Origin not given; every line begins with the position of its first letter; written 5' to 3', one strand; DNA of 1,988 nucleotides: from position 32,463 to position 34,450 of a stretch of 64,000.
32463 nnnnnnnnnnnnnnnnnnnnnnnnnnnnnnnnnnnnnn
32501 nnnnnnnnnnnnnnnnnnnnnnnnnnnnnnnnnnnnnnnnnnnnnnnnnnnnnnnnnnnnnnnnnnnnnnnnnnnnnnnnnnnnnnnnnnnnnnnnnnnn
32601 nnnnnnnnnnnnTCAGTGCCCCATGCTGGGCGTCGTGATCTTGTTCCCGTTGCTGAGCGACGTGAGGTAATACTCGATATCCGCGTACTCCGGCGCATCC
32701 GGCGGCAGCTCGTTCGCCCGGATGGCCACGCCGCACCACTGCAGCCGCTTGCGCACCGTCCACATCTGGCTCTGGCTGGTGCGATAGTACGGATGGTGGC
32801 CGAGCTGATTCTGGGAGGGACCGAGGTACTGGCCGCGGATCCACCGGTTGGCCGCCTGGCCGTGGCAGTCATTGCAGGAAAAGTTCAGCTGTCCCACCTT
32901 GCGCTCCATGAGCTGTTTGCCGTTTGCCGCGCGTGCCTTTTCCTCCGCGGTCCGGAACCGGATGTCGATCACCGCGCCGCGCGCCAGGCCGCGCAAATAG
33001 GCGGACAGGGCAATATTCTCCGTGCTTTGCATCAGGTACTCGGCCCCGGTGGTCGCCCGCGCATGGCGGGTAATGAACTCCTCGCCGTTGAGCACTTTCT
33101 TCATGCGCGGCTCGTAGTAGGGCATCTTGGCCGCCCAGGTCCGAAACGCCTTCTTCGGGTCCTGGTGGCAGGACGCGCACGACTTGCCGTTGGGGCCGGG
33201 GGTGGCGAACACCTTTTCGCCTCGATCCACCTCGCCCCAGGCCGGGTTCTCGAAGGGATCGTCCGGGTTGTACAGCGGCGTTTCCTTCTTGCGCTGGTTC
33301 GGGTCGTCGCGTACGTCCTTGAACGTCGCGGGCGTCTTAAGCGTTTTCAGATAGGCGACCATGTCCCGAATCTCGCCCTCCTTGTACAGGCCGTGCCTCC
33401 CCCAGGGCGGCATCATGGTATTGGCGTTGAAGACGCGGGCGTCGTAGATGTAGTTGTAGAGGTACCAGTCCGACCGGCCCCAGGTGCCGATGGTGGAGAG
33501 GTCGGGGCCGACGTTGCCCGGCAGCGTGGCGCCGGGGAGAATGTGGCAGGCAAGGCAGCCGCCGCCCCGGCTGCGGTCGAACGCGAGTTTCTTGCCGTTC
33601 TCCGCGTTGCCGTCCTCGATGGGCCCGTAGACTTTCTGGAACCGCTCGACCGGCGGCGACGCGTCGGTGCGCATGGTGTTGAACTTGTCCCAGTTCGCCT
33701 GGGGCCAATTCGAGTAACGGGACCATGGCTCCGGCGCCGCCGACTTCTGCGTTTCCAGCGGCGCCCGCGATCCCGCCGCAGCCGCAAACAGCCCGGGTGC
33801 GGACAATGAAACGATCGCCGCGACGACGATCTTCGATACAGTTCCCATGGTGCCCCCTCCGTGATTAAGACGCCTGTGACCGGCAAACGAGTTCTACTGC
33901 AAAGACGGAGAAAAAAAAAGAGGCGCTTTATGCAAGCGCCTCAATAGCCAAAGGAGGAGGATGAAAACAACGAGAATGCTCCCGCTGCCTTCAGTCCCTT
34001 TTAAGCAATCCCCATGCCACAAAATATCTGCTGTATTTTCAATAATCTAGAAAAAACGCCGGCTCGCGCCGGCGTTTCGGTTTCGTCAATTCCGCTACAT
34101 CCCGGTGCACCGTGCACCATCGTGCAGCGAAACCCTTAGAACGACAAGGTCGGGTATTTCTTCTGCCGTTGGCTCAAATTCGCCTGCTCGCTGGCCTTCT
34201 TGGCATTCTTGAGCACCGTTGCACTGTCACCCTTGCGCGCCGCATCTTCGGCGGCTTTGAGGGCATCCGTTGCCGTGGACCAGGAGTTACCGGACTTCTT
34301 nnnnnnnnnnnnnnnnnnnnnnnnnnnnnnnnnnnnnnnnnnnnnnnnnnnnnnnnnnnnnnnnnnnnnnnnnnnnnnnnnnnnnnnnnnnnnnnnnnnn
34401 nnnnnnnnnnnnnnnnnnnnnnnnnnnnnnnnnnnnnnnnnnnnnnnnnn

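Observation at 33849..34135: AT-rich gap with a near-consensus sigma-54 promoter followed by a strong terminator before the fused soxXA start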

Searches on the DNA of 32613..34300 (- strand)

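Call 4: search_rna_families(source=window, start=33700, end=34300, threshold=evalue, max_evalue=10, show_alignments=3)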
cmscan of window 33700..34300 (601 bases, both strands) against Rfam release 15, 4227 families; matches with E-value up to 10: 18.
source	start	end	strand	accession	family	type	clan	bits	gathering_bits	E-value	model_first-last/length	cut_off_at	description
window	33905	33975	-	RF00519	suhB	Gene; sRNA;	CL00108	29.6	41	0.0004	1-77/77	no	Makes More Granules Regulator RNA (mmgR)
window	33912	33990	-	RF02866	ncS16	Gene; sRNA;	-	27.2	48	0.0036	1-83/83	no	Burkholderia sRNA 16 (Bc_KC_sr1)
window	34050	34093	-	RF00370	sroD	Gene; sRNA;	-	20.4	50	0.17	1-86/86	no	sroD RNA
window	33904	33982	-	RF02454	ncr982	Gene; sRNA;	-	19.3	50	3.9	1-79/79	no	Bacillus sRNA ncr982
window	33913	34053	-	RF02356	BjrC1505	Gene; sRNA;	-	18.9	50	0.38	1-140/140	no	Alphaproteobacterial sRNA BjrC1505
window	33910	33992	-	RF02969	DUF3800-I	Gene; sRNA;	-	18.8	44.2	2.7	1-115/115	no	DUF3800-I RNA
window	34048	34118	-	RF02676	Esr41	Gene; sRNA;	-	18.7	102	0.51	1-74/74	no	Enterohemorrhagic E. coli sRNA 41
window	33813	33941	-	RF01828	SprD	Gene; sRNA;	-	17.7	100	0.3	1-142/142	no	Small pathogenicity island RNA D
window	33979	34082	-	RF02276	Hammerhead_II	Gene; ribozyme;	CL00010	17.2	37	1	1-66/66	no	Hammerhead ribozyme (type II)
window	34054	34077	+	RF02621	BSnc120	Gene; sRNA;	-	16.8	114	0.85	44-67/88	no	Brucella sRNA 120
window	33983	34086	+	RF01772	rnk_pseudo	Cis-reg; leader;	-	16.6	55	3.8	1-108/108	no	Pseudomonas rnk leader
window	33962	33993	-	RF04254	mir-1677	Gene; miRNA;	-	15.3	84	6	22-54/76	no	mir-1677 microRNA precursor family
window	33944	34009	-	RF02094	mir-1803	Gene; miRNA;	-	15.2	95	8.1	1-76/76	no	mir-1803 microRNA precursor microRNA precursor family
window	34044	34110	-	RF02063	STnc350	Gene; sRNA;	-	14.8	60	7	1-68/68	no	Salmonella enterica sRNA STnc350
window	34032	34126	-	RF02621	BSnc120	Gene; sRNA;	-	13.5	114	9.3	1-88/88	no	Brucella sRNA 120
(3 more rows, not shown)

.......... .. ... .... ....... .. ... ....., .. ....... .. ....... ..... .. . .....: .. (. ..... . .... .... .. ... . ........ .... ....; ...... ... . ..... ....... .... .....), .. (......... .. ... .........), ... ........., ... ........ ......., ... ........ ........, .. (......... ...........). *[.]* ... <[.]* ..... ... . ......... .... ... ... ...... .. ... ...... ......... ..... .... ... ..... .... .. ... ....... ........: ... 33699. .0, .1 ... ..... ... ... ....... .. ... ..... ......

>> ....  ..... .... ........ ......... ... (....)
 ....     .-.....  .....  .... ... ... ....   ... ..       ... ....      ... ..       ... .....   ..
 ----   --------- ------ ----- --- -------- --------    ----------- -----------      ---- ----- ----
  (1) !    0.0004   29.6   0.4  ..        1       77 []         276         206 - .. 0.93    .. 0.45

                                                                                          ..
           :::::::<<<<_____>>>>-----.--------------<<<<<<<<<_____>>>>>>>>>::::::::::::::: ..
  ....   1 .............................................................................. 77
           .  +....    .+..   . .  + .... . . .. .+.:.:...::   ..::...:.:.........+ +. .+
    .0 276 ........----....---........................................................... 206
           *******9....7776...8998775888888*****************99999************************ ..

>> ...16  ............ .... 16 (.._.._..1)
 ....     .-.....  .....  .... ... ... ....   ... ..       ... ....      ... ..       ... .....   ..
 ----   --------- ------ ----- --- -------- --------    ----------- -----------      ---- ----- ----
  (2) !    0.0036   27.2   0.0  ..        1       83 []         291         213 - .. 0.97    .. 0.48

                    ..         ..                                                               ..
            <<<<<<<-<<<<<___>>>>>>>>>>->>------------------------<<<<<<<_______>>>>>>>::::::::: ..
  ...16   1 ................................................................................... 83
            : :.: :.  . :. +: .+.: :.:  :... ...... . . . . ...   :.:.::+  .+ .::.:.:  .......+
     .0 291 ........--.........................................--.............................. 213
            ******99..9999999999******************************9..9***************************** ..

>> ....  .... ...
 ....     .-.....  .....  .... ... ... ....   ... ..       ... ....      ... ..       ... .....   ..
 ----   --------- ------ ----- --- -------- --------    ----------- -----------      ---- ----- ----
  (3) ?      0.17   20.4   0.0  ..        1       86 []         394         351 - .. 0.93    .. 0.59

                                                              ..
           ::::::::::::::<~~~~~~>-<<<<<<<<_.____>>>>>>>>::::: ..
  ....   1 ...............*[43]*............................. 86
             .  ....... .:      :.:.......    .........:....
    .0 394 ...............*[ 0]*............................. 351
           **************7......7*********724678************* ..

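Call 45: build_rna_model(alignment_id=A2, structure=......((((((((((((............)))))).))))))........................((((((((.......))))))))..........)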
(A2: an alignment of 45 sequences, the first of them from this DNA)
Model R1 built from alignment A2 (45 sequences, 100 columns); structure: as given.
model positions 88; base pairs 20; branch points 1; effective number of sequences 2.26; information 0.647 bits per position. Calibrated on 0.2 Mb of random sequence (short: E-values are rough).
structure used (alignment columns):
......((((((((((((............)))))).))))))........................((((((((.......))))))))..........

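Call 51: search_with_rna_model(model_id=R1, sources=[window, L003, L004, L126, L129, L132, L133, L010, L012, L018, L021, L024, L027, L033, L037, L040, L062, L072, L089, L096, L099, L102, L105, L111, L119], max_evalue=1)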
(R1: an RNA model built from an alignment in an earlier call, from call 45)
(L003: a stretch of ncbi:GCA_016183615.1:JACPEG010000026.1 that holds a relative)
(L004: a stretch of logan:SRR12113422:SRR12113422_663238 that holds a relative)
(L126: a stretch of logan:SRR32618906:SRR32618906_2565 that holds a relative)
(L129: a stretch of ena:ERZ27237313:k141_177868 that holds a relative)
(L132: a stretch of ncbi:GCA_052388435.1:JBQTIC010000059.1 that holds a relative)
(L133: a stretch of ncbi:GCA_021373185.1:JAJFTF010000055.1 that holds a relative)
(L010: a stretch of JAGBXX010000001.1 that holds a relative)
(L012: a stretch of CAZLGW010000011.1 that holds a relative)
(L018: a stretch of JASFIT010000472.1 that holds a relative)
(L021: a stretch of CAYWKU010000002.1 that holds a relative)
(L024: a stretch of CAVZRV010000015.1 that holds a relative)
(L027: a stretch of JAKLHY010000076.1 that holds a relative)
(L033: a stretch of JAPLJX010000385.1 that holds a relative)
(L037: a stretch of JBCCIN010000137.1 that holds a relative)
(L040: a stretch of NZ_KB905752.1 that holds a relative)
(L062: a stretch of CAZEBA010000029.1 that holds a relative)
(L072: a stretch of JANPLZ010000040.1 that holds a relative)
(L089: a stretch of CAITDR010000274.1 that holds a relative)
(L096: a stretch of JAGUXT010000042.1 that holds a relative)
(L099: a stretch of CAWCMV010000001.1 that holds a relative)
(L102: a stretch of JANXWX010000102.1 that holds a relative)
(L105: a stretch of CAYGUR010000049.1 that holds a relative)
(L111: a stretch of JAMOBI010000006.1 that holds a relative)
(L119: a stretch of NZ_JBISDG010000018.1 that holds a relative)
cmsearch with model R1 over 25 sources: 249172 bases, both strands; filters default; matches with E-value up to 1: 18.
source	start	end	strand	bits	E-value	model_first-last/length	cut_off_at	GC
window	33913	33998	-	78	9.1e-21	1-88/88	no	0.5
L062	7794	7854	-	22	0.0006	1-88/88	no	0.59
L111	3052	3160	+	21.8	0.00069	1-88/88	no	0.62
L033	2469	2535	-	21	0.0012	1-88/88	no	0.52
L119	5102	5170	-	19.7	0.0029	1-88/88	no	0.46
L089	587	649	+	19.2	0.0041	1-88/88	no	0.57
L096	1002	1112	-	19.1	0.0045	1-88/88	no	0.51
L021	5797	5856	-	18.2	0.0084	1-88/88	no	0.5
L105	3062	3106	-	17.6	0.013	1-88/88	no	0.49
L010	2744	2797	+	17.3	0.016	1-88/88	no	0.46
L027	1422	1475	-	16.9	0.02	1-88/88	no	0.52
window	35868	35912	-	16.6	0.025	1-88/88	no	0.56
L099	4839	4893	-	16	0.039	1-88/88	no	0.6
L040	3837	3877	-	15.7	0.048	39-80/88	no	0.59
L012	6190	6237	-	15.5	0.053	1-88/88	no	0.44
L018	1611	1662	-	15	0.074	1-88/88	no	0.4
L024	7647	7744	+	14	0.15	1-88/88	no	0.65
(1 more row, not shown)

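Call 73: search_rna_families(sources=[L032, L035, L122, L009, L123, L097, L005, L036, L106], threshold=evalue, max_evalue=1)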
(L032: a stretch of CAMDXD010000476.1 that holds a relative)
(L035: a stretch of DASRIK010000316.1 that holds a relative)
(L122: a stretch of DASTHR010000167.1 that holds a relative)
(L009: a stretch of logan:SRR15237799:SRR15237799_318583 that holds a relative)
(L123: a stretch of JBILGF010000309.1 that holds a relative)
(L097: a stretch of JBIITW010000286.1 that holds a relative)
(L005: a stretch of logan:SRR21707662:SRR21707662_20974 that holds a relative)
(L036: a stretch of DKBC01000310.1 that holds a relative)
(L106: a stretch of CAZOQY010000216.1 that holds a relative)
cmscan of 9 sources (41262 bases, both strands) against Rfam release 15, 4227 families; matches with E-value up to 1: 12.
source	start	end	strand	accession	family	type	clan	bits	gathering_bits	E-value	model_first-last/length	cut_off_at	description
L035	2201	2282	+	RF02866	ncS16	Gene; sRNA;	-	34.6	48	0.0042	1-83/83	no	Burkholderia sRNA 16 (Bc_KC_sr1)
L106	2381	2546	-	RF03372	mir-5918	Gene; miRNA;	-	32.2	69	0.025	1-85/85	no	mir-5918 microRNA precursor family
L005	5674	5721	+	RF00223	IRES_Bip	Cis-reg; IRES;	-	28.8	40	9.2e-05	1-263/263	no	bip internal ribosome entry site (IRES)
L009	1118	1188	+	RF00519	suhB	Gene; sRNA;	CL00108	28.3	41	0.058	1-77/77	no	Makes More Granules Regulator RNA (mmgR)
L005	2653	2723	+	RF00519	suhB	Gene; sRNA;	CL00108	28.3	41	0.06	1-77/77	no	Makes More Granules Regulator RNA (mmgR)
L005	2575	2715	+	RF02356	BjrC1505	Gene; sRNA;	-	27.3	50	0.28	1-140/140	no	Alphaproteobacterial sRNA BjrC1505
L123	3507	3561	+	RF02278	Betaproteobacteria_toxic_sRNA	Gene; sRNA;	-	27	50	0.18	1-64/64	no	Betaproteobacteria toxic small RNA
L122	456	526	-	RF00519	suhB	Gene; sRNA;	CL00108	26.6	41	0.16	1-77/77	no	Makes More Granules Regulator RNA (mmgR)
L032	185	239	+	RF02278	Betaproteobacteria_toxic_sRNA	Gene; sRNA;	-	26.2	50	0.28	1-64/64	no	Betaproteobacteria toxic small RNA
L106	1268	1350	-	RF02866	ncS16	Gene; sRNA;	-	24.8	48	0.97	1-83/83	no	Burkholderia sRNA 16 (Bc_KC_sr1)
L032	744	864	+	RF00223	IRES_Bip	Cis-reg; IRES;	-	18.9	40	0.1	1-263/263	no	bip internal ribosome entry site (IRES)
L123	4067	4187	+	RF00223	IRES_Bip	Cis-reg; IRES;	-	18.2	40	0.18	1-263/263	no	bip internal ribosome entry site (IRES)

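Call 77: search_with_rna_model(model_id=R1, sources=[L135, L136, L137, L138, L139, L140, L141, L142, L143, L144, L145, L146, L147, L148, L149, L150, L151, L152, L153, L154, L155, L156, L157, L158, L159, L160, L161, L162, L163, L164, L165, L166, L167, L168, L169, L170, L171, L172, L173, L174, L175, L176, L177, L178, L179, L180, L181, L182, L183, L184, L185, L186, L187, L188, L189, L190, L191, L192, L193, L194, L195, L196, L197, L198, L199, L200, L201, L202, L203, L204, L205, L206, L207, L208, L209, L210, L211, L212, L213, L214], max_evalue=0.01, make_alignment=true)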
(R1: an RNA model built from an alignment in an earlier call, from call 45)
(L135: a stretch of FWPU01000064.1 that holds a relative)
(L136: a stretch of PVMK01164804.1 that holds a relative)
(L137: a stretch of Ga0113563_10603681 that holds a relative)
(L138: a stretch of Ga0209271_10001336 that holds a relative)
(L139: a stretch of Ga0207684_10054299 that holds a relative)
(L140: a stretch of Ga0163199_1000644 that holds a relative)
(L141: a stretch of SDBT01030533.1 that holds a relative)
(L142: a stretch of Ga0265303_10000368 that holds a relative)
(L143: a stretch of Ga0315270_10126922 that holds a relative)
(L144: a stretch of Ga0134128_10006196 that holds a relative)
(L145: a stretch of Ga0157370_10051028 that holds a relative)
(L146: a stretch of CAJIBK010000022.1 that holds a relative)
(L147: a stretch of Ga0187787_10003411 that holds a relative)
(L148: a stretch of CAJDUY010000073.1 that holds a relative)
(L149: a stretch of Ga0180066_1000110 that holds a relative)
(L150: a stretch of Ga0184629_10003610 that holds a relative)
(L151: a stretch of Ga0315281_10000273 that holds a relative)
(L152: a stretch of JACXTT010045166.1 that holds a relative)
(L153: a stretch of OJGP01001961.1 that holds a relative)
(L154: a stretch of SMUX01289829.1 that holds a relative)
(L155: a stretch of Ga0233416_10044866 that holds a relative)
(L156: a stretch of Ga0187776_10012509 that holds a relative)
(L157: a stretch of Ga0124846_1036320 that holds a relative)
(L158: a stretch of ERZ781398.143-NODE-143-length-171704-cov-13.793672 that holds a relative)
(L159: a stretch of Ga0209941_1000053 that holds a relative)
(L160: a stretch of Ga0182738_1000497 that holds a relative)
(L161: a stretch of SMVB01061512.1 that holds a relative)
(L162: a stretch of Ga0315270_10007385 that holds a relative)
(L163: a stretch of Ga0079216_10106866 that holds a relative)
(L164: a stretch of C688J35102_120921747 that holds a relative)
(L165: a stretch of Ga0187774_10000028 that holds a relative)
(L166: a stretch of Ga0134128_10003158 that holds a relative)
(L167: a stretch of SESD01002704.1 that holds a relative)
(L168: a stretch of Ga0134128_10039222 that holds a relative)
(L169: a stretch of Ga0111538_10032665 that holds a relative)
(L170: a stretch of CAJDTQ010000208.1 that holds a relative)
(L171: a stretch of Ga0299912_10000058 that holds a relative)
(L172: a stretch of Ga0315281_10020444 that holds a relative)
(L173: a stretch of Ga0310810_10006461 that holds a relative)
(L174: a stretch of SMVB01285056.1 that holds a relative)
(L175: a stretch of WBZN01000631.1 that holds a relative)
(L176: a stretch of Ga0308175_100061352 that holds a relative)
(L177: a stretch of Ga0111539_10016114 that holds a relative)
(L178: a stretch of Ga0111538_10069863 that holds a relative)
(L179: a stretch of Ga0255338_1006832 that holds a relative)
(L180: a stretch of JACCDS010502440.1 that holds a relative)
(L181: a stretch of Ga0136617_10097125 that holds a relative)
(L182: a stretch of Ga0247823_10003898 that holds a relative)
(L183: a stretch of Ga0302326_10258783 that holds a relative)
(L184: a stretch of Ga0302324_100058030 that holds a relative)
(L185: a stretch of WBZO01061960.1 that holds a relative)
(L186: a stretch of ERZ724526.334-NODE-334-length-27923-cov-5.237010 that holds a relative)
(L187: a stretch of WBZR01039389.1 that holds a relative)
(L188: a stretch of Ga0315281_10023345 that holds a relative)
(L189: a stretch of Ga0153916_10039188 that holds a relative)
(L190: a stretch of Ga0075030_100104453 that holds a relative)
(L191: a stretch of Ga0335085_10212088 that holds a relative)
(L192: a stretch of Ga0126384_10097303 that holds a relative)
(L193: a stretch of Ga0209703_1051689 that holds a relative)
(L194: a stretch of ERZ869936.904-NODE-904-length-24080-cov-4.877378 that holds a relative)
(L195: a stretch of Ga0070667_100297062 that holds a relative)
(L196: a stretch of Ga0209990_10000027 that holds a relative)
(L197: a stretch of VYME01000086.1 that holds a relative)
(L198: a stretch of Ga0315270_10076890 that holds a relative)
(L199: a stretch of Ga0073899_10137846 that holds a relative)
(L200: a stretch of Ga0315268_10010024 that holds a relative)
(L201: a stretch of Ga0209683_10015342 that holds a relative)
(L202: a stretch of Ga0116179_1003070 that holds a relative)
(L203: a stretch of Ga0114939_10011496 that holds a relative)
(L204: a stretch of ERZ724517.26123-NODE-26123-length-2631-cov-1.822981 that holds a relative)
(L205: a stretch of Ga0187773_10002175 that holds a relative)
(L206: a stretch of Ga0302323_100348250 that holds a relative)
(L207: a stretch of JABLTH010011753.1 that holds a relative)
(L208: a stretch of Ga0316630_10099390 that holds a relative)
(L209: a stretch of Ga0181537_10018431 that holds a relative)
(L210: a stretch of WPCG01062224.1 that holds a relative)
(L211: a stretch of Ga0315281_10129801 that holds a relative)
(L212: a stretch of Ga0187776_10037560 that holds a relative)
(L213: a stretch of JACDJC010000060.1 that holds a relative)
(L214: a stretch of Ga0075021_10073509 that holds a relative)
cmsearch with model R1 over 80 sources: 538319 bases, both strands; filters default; matches with E-value up to 0.01: 2.
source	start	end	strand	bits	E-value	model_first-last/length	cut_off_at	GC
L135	7025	7108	+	78.9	1.1e-20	1-88/88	no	0.57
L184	3810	3898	+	62.4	9.6e-16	1-88/88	no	0.47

Alignment A3: 2 matches aligned to the model, 89 columns, each read 5' to 3' on its own strand. Consensus structure (alignment columns), stored with it:
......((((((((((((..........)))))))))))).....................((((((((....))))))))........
